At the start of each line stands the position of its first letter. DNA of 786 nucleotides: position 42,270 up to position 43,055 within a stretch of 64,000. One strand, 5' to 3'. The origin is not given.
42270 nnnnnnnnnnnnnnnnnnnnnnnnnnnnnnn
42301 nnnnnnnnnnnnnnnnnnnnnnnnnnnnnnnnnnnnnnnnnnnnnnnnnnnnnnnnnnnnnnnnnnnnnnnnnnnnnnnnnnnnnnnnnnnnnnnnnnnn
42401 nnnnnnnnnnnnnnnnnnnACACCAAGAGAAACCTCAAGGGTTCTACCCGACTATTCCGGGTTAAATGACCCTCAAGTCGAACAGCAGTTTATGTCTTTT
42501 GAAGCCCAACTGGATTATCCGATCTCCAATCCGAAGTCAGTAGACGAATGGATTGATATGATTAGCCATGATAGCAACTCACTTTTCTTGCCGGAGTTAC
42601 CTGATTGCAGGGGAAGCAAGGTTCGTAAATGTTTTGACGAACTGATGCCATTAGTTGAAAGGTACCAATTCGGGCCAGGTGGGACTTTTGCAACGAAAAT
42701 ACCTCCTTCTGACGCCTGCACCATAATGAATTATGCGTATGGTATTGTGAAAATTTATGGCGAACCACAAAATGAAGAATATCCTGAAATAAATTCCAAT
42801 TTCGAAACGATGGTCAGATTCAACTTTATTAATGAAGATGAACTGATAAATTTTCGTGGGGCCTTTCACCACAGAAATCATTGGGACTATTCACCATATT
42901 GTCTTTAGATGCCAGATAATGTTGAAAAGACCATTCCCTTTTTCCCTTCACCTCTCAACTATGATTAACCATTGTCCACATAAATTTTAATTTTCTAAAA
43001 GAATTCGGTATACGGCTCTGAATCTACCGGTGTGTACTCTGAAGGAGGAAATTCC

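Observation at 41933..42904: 419 bp of perfect identity inside a 2 x 486-bp in-frame tandem duplication of a lipoprotein gene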

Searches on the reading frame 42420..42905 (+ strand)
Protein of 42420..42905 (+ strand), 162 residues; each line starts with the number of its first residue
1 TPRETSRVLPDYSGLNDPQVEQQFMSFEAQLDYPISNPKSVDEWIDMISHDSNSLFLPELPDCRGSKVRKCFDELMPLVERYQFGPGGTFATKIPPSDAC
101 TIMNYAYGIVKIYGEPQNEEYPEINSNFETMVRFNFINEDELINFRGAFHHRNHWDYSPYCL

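Call 29: find_related_loci(query=A1, collection=genome_contigs, flank=8000)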
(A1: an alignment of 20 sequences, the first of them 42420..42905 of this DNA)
Query A1 (162 aa) in genome_contigs; peptide patterns used: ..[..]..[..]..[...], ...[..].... (x = any residue, [..] = any of these).
14 stretches matched a pattern; 1 encode a relative of the query (tblastn E <= 1e-3); 1 distinct loci.
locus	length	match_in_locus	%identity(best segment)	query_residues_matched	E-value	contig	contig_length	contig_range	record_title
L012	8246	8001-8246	88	1-82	3e-47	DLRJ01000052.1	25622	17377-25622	MAG TPA_asm: Dehalococcoidia bacterium UBA7891 UBA7891_contig_42199, whole genome shotgun sequence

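Call 30: find_related_loci(query=A1, collection=metagenome_contigs, flank=3000)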
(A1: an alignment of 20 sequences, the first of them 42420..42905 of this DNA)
Query A1 (162 aa) in metagenome_contigs; peptide patterns used: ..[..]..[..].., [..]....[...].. (x = any residue, [..] = any of these).
242 stretches matched a pattern; 8 encode a relative of the query (tblastn E <= 1e-3); 8 distinct loci.
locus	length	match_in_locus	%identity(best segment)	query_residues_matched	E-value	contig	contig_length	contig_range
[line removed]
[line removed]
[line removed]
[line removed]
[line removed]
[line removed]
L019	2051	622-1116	72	1-162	1e-83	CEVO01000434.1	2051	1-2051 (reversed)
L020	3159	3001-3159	85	1-53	1e-26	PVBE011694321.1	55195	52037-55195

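Call 33: predict_structure(alignment_id=A1)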
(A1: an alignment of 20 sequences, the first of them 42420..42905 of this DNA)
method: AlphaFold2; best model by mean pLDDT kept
length: 162 residues; sequences in the alignment: 20
mean_pLDDT: 60.8   pTM: 0.59
mean pLDDT of the five models: 60.8, 60.0, 60.0, 56.0, 53.8
residues with pLDDT >= 90: 4; 70-90: 63; 50-70: 31; < 50: 64
segments of 3 or more residues with pLDDT < 50: 1-44, 46-57, 120-124
pLDDT, mean of each block of 10 residues (from residue 1): 33 45 43 36 46 46 80 89 62 76 80 62 57 80 79 60 52
secondary structure, 60 per line:
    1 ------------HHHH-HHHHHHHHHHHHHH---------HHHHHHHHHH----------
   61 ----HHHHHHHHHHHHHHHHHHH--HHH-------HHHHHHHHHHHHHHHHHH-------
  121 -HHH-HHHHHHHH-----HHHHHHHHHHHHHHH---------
elements in order: H13-16 H18-31 H41-50 H65-83 H96-113 H126-133 H139-153

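Call 39: search_protein_representatives(alignment_id=A1)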
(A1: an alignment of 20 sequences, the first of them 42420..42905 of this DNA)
Query: 20 sequences, 223 profile positions. Proteins with E-value up to 0.001 (for the whole library): 5; up to 1e-10: 4; up to 1e-30: 3. The best 5 are listed.
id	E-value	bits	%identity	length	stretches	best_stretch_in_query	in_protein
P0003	3.6e-225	759.1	-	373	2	15-222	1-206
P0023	1.2e-130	450.0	-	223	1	1-223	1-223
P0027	4.4e-90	317.3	-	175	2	78-223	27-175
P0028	1.0e-17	80.6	-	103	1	1-48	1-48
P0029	4.5e-08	49.1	-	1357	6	42-94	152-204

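Call 40: fold_search(model_id=the predicted structure, library=pdb)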
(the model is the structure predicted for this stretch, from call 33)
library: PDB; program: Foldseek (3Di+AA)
matches with E <= 10: 79; with E <= 0.001: 0
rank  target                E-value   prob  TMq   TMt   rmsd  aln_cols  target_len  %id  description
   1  7ads                  1.2e+00  0.14  0.23  0.26  11.9       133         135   10  Orf virus Apoptosis inhibitor ORFV125 (released 2021-10-06)
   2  5myf_D                1.5e+00  0.09  0.21  0.22  14.1       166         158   11  Convergent evolution involving dimeric and trimeric dUTPases in signalling. (released 2017-09-06)
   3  5mil_A                1.6e+00  0.09  0.21  0.21  13.5       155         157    9  Pirating conserved phage mechanisms promotes promiscuous staphylococcal pathogenicity islands transfer. (released 2017-09-06)
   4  5myd_D                2.9e+00  0.04  0.17  0.17  14.4       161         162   11  Convergent evolution involving dimeric and trimeric dUTPases in signalling. (released 2017-09-06)
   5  7lbm_Y                3.9e+00  0.06  0.23  0.19  27.2       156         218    9  Structure of the human Mediator-bound transcription pre-initiation complex (released 2021-03-24)
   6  8dz8_H                3.9e+00  0.06  0.18  0.26  11.0        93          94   11  Neoleukin 4, a de novo designed IL-4 mimetic (released 2023-03-29)
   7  7adt_A                3.9e+00  0.06  0.20  0.23  12.1       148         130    5  Orf virus Apoptosis inhibitor ORFV125 (released 2021-10-06)
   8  5xuz_A                3.9e+00  0.03  0.18  0.05  16.1       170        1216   12  Crystal structure of Lachnospiraceae bacterium ND2006 Cpf1 in complex with crRNA and target DNA (CCCA PAM) (released 2017-08-09)
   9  7p0u_A                4.3e+00  0.05  0.20  0.23  11.8       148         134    5  ORF virus encoded Bcl-2 homolog ORFV125 in complex with Puma BH3 peptide (released 2022-07-13)
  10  5myf_A                4.5e+00  0.10  0.31  0.31   9.1       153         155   10  Convergent evolution involving dimeric and trimeric dUTPases in signalling. (released 2017-09-06)
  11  2p9p_G                4.5e+00  0.05  0.19  0.22  16.4       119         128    8  Crystal Structure of bovine Arp2/3 complex co-crystallized with ADP (released 2007-05-29)
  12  2kk1_MODEL_1_A        4.5e+00  0.03  0.18  0.21  13.5       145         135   13  Solution structure of C-terminal Domain of Tyrosine-protein kinase ABL2 from Homo sapiens, Northeast Structura (released 2009-08-11)
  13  8p73_I                4.5e+00  0.03  0.16  0.12  14.0       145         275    9  Cryo-EM structure of CAK in complex with inhibitor ICEC0829 (released 2024-03-20)
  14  1zk8_B                4.7e+00  0.04  0.20  0.19  15.4       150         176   11  Crystal structure of transcriptional regulator from Bacillus cereus ATCC 14579 (released 2005-06-14)
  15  3r2q                  4.7e+00  0.04  0.20  0.17  14.7       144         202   13  Crystal Structure Analysis of yibF from E. Coli (released 2012-03-14)
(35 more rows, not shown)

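Call 47: search_solved_structures(query=A1, max_evalue=10)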
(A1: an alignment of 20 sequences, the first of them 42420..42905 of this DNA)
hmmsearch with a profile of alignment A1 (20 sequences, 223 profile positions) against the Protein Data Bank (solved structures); distinct sequences matched with E-value up to 10: 3.
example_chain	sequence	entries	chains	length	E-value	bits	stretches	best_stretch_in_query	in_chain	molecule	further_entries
4tux_A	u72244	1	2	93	0.1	15.2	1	87-150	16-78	Histone RNA hairpin-binding protein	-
4tv0_A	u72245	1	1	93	0.18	14.3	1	87-152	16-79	Histone RNA hairpin-binding protein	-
4tuw_A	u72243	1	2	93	0.21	14.2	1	87-151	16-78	Histone RNA hairpin-binding protein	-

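Call 48: search_protein_families(library=ncbifam, proteins=[window:42420-42905:+], max_evalue=1)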
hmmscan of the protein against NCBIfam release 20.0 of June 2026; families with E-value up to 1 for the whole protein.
window:42420-42905:+ (162 aa): 0 families

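Call 49: search_protein_families(library=pfam, proteins=[window:42420-42905:+], max_evalue=10)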
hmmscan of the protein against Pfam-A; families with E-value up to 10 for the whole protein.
window:42420-42905:+ (162 aa): 0 families

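Call 68: find_related_loci(query=A1, collection=viral_contigs, flank=3000)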
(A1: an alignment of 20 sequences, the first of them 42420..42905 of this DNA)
Query A1 (162 aa) in viral_contigs; peptide patterns used: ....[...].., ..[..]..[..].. (x = any residue, [..] = any of these).
55 stretches matched a pattern, but none encodes a relative of the query by tblastn (E <= 1e-3).
